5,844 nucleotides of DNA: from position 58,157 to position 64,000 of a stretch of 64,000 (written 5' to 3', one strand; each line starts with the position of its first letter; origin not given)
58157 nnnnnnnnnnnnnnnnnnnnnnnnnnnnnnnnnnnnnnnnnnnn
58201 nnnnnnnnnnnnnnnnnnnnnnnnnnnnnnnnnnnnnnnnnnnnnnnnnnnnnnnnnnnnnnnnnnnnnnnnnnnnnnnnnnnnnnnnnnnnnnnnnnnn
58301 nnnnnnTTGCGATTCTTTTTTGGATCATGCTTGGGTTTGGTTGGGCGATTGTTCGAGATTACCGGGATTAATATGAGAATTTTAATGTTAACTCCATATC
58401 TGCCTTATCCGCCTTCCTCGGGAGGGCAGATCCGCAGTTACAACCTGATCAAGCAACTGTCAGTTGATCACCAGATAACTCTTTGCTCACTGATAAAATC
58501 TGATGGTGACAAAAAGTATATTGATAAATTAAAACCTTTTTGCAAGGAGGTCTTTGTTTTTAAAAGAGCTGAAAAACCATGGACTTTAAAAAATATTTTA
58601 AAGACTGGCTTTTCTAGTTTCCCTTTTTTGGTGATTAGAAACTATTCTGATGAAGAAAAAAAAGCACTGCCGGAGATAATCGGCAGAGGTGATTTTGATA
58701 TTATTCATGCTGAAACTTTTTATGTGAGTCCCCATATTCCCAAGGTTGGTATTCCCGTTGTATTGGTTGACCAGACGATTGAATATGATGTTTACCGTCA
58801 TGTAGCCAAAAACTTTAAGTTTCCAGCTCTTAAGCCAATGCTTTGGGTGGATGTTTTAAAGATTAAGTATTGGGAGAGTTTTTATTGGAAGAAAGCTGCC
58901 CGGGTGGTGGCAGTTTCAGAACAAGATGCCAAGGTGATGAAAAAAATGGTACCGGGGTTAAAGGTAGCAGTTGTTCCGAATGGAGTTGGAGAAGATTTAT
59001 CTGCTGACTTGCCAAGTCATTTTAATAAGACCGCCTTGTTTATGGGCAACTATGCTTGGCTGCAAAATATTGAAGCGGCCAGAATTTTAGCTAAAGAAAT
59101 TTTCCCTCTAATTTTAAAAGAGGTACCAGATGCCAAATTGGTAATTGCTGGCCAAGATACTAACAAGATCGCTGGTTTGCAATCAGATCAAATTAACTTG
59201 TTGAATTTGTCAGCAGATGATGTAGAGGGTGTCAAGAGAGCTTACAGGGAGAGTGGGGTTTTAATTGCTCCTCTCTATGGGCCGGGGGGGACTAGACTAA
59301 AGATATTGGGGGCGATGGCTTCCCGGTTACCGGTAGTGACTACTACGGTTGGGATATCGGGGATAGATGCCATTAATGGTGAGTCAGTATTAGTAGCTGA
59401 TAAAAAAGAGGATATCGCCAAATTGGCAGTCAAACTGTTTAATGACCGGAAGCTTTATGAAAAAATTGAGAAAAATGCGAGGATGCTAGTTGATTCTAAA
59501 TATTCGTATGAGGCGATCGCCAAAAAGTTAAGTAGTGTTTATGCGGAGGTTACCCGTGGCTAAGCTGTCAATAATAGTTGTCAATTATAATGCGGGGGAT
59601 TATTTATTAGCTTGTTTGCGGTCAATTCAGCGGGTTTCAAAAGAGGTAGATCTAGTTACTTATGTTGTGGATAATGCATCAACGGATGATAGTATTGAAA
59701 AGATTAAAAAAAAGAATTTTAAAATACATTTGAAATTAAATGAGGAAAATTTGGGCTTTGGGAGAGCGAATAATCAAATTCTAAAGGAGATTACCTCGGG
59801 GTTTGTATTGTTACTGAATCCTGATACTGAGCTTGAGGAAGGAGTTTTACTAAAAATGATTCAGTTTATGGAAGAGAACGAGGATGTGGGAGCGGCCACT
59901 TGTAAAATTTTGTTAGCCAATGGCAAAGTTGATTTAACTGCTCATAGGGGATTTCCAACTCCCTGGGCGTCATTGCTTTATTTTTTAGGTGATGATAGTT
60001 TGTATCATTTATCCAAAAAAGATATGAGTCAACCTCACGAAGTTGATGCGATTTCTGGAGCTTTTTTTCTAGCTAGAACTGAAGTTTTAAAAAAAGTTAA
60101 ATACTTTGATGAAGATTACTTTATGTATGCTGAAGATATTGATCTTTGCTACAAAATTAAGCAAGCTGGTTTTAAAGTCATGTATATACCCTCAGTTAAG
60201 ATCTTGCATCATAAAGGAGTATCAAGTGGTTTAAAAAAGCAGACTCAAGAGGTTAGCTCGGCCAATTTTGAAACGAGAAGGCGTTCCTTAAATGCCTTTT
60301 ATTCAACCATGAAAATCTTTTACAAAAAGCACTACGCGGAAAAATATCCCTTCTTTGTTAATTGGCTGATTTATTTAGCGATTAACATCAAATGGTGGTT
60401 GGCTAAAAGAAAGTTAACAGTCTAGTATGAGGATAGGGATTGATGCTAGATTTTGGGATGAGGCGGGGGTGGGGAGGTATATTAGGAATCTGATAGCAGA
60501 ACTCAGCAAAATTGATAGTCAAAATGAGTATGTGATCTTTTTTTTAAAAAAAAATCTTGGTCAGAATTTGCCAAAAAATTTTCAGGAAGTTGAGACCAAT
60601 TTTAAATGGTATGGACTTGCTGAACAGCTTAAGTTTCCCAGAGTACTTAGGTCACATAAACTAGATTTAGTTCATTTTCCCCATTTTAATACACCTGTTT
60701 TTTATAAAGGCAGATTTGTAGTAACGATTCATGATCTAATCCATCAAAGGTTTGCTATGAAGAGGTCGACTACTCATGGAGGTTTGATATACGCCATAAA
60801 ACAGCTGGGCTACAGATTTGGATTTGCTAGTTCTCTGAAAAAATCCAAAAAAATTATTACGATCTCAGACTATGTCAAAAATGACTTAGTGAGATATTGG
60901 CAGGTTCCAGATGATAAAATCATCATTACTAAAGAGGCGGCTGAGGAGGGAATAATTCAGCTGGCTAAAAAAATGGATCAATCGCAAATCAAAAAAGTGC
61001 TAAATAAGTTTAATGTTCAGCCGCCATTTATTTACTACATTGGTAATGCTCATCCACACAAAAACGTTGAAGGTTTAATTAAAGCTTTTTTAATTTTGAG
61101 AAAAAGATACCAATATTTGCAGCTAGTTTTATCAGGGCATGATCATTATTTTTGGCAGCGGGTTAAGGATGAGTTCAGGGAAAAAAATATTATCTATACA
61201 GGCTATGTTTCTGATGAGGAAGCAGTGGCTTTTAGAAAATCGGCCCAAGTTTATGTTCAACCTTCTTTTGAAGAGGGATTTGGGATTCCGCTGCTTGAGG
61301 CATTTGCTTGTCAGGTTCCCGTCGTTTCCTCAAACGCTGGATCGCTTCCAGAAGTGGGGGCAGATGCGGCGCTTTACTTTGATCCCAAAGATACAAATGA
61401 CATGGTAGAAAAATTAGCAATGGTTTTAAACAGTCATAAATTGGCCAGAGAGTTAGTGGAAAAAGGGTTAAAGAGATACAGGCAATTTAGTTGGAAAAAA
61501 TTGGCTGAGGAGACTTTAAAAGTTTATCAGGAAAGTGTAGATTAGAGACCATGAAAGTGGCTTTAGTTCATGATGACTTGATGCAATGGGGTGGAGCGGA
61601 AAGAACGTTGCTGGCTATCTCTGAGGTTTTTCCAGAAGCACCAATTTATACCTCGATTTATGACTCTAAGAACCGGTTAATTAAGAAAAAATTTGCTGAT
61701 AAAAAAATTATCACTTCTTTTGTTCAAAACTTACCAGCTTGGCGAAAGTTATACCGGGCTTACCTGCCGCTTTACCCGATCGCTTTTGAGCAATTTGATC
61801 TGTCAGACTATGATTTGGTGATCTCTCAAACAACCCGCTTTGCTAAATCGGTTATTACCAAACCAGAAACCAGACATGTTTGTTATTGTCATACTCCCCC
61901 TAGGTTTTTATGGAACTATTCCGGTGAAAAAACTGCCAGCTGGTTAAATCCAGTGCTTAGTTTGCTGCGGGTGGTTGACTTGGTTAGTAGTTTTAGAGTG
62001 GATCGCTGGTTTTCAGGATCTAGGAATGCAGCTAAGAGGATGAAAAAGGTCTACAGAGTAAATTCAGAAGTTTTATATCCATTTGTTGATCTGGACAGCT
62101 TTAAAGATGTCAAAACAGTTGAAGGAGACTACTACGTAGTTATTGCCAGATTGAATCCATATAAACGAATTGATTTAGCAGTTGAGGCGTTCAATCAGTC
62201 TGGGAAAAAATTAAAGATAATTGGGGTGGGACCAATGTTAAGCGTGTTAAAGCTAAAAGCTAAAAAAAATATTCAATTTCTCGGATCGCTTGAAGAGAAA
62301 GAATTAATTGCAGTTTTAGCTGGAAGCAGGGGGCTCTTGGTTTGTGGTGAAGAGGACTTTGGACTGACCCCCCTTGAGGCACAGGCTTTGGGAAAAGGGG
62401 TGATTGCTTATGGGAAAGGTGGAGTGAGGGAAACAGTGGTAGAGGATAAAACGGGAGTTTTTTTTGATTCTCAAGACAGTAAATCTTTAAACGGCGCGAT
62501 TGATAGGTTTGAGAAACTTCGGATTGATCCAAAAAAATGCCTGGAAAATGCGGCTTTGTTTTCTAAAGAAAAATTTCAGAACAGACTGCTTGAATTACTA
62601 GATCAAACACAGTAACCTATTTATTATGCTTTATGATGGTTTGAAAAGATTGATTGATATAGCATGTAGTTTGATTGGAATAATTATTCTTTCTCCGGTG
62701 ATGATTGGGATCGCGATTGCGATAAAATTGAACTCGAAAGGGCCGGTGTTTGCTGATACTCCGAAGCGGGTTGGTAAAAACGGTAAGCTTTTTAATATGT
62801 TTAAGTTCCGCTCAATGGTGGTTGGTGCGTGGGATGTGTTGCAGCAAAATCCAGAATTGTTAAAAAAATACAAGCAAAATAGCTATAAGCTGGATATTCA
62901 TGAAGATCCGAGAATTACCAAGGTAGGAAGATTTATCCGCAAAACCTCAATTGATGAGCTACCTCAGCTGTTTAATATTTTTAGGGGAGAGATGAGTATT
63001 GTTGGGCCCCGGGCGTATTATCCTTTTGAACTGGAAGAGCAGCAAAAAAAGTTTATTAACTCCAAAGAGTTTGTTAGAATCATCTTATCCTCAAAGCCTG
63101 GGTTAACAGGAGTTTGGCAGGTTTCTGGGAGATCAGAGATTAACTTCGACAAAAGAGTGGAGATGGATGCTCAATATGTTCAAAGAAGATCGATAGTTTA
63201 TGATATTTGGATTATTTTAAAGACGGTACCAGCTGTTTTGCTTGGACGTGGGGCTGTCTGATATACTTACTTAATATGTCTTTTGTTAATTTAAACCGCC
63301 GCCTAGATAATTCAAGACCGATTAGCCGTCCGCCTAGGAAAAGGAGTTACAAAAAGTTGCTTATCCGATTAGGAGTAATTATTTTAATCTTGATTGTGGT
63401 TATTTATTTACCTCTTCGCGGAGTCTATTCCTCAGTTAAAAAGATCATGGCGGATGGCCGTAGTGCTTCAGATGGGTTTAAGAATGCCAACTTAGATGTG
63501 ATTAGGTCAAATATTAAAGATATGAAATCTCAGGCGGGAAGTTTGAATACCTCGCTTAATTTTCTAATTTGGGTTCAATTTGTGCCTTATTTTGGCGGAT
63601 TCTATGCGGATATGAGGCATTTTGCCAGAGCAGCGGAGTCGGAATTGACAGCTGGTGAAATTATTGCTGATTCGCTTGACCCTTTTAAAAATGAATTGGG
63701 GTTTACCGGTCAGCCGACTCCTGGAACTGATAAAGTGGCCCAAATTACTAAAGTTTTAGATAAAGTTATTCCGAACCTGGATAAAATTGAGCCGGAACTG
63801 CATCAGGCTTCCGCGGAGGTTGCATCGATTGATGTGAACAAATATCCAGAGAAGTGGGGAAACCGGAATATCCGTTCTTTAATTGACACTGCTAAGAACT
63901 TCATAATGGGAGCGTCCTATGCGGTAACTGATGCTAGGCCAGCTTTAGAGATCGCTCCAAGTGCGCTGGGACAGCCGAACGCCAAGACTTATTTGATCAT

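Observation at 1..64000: A >60-kb uninterrupted glycosylation super-island with >50 glycan-assembly genes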

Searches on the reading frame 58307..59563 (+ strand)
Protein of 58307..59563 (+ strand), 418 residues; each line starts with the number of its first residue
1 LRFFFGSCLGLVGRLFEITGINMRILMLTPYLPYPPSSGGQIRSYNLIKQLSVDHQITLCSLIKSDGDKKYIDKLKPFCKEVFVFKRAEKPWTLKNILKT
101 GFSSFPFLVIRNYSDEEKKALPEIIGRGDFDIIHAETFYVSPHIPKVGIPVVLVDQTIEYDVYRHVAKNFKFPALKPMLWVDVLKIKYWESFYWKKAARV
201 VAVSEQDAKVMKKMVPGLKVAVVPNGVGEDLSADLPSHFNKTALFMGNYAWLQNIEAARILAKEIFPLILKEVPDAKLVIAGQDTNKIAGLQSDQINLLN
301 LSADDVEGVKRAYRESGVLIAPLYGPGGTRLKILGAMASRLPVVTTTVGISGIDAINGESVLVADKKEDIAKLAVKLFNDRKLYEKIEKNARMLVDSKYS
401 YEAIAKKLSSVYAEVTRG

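Call 8: search_protein_families(library=pfam, proteins=[window:58307-59563:+], max_evalue=0.01)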
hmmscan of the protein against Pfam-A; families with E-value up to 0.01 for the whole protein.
window:58307-59563:+ (418 aa): 4 families
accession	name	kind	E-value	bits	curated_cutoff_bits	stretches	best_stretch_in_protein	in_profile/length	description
PF13692.12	Glyco_trans_1_4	-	7.1e-18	65.7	27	1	241-380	2-142/142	Glycosyl transferases group 1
PF00534.26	Glycos_transf_1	-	2e-09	37.6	26.4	1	261-392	32-170/172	Glycosyl transferases group 1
PF13439.12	Glyco_transf_4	-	4.7e-09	36.9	28.5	1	96-227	39-166/170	Glycosyltransferase Family 4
PF13524.12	Glyco_trans_1_2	-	0.0056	17.1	25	0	326-408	60-142/144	Glycosyl transferase-like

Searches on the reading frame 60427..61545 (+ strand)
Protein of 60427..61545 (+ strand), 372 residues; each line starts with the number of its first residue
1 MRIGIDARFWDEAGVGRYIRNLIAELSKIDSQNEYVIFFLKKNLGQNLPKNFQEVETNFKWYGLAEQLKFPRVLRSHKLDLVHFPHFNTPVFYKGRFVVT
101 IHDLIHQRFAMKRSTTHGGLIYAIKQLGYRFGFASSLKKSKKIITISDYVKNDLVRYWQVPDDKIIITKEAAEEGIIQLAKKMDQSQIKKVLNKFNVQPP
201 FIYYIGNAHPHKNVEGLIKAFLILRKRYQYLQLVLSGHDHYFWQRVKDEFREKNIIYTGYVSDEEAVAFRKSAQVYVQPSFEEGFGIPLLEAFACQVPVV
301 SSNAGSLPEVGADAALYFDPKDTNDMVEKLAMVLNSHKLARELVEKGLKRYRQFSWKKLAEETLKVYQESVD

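Call 10: search_protein_families(library=pfam, proteins=[window:60427-61545:+], max_evalue=0.01)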
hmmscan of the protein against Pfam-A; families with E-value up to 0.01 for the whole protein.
window:60427-61545:+ (372 aa): 6 families
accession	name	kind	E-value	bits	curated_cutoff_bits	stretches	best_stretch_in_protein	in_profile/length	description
PF00534.26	Glycos_transf_1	-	2.2e-31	109.2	26.4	1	193-349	9-171/172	Glycosyl transferases group 1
PF13692.12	Glyco_trans_1_4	-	6.3e-24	85.3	27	1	200-335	2-141/142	Glycosyl transferases group 1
PF13439.12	Glyco_transf_4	-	2.3e-12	47.7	28.5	1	14-166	3-160/170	Glycosyltransferase Family 4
PF13524.12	Glyco_trans_1_2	-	2e-08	34.7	25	1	229-363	13-142/144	Glycosyl transferase-like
PF20706.3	GT4-conflict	-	3.8e-06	26.6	26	1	199-304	197-314/385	Family 4 Glycosyltransferase in conflict systems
PF13579.12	Glyco_trans_4_4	-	0.0061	17.3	29.7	0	61-166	54-153/158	Glycosyl transferase 4-like domain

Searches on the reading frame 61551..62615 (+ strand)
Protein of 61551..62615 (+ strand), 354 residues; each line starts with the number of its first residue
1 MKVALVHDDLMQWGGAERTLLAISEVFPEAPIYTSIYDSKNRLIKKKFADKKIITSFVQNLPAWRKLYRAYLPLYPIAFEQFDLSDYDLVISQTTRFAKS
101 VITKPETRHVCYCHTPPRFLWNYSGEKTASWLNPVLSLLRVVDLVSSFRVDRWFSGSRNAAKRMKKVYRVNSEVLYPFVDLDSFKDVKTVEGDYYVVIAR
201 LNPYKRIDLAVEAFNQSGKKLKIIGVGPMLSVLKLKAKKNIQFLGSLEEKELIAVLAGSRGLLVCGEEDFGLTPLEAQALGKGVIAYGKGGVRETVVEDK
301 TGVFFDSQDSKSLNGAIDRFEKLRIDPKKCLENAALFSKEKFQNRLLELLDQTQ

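Call 10: search_protein_families(library=pfam, proteins=[window:61551-62615:+], max_evalue=0.01)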
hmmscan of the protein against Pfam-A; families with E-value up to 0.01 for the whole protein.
window:61551-62615:+ (354 aa): 3 families
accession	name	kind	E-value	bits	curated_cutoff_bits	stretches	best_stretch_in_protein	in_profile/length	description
PF00534.26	Glycos_transf_1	-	9.8e-24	84.2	26.4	1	185-335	8-170/172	Glycosyl transferases group 1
PF13692.12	Glyco_trans_1_4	-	4.6e-14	53.3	27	1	195-319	4-138/142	Glycosyl transferases group 1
PF13439.12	Glyco_transf_4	-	1.9e-07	31.7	28.5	1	13-182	1-169/170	Glycosyltransferase Family 4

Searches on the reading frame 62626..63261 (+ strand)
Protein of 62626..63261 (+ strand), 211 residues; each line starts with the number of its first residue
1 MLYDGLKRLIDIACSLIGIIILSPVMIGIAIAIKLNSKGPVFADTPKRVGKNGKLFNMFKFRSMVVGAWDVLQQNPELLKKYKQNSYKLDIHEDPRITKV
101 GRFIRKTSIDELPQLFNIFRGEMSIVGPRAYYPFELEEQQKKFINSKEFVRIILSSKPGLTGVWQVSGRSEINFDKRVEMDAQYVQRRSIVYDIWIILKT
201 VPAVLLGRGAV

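Call 10: search_protein_families(library=pfam, proteins=[window:62626-63261:+], max_evalue=0.01)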
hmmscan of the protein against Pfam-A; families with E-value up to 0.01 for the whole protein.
window:62626-63261:+ (211 aa): 1 family
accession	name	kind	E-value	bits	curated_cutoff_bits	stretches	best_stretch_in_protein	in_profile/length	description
PF02397.22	Bac_transf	-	1.8e-61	207.3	27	1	7-205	1-178/179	Bacterial sugar transferase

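Call 18: find_encoding_contigs(protein=window:62626-63261:+, flank=10000, max_places=6)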
Protein window:62626-63261:+ (211 aa): 1 contig read that carries it; 1 place shown.
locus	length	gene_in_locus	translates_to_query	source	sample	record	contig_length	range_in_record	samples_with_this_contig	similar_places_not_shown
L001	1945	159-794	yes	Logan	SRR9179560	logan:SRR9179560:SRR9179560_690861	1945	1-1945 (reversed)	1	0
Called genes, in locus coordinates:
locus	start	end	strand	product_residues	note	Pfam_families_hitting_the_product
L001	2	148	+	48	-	?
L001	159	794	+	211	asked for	PF02397:Bac_transf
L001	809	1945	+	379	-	?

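Call 59: search_protein_families(library=ncbifam, proteins=[window:62626-63261:+], max_evalue=1e-10)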
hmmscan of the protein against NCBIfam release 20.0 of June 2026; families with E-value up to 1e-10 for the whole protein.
window:62626-63261:+ (211 aa): 10 families
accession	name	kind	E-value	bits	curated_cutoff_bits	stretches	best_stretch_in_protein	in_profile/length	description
TIGR03025.1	EPS_sugtrans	subfamily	1.4e-76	258.6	295.55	1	6-210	257-444/445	exopolysaccharide biosynthesis polyprenyl glycosylphosphotransferase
TIGR03022.1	WbaP_sugtrans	subfamily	1.4e-71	242.2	403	1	6-210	258-455/456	undecaprenyl-phosphate galactose phosphotransferase WbaP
NF041877.1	EPS_EpsZ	equivalog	2.4e-63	214.4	800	1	6-210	265-458/459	exopolysaccharide biosynthesis polyisoprenyl-phosphate hexose-1-phosphate transferase EpsZ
TIGR03023.1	WcaJ_sugtrans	equivalog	7e-62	210.2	410.75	1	6-210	262-452/453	undecaprenyl-phosphate glucose phosphotransferase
NF052601.1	undeca_RfbP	equivalog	7.2e-60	202.3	330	1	6-207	44-238/244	undecaprenyl-phosphate galactose phosphotransferase family protein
NF011751.0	PRK15204.1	equivalog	2.1e-49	168.4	907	1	6-210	279-475/476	undecaprenyl-phosphate galactose phosphotransferase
TIGR03013.1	EpsB_2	subfamily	2.8e-45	155.2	393.35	1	6-210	254-442/443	TIGR03013 family XrtA/PEP-CTERM system glycosyltransferase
NF050817.1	PolSacchBiosHfsE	equivalog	5.3e-39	134.2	750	1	6-210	271-465/467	polysaccharide biosynthesis protein HfsE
NF007518.0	PRK10124.1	equivalog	8.7e-39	133.5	684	1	6-203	273-456/464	undecaprenyl-phosphate glucose phosphotransferase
NF045514.1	glycotran_HepC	equivalog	1.8e-27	96.1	140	1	5-130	115-211/220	heterocyst development glycosyltransferase HepC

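Call 70: search_protein_families(library=pfam, proteins=[L001:809-1945:+], max_evalue=0.001)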
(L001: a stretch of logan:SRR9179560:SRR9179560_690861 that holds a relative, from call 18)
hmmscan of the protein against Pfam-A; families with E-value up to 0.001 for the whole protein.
L001:809-1945:+ (379 aa): 1 family
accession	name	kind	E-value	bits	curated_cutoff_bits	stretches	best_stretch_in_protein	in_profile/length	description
PF13196.11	DUF4012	-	7.3e-24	85.3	28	1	236-377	3-132/144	Protein of unknown function (DUF4012)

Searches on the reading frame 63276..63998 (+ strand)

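Call 15: search_protein_families(library=pfam, proteins=[window:63276-63998:+], max_evalue=10)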
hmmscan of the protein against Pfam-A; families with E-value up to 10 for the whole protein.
window:63276-63998:+ (241 aa): 1 family
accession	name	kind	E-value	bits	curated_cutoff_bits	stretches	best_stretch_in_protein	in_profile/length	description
PF04513.17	Baculo_PEP_C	-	0.22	12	38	0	154-190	33-68/140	Baculovirus polyhedron envelope protein, PEP, C terminus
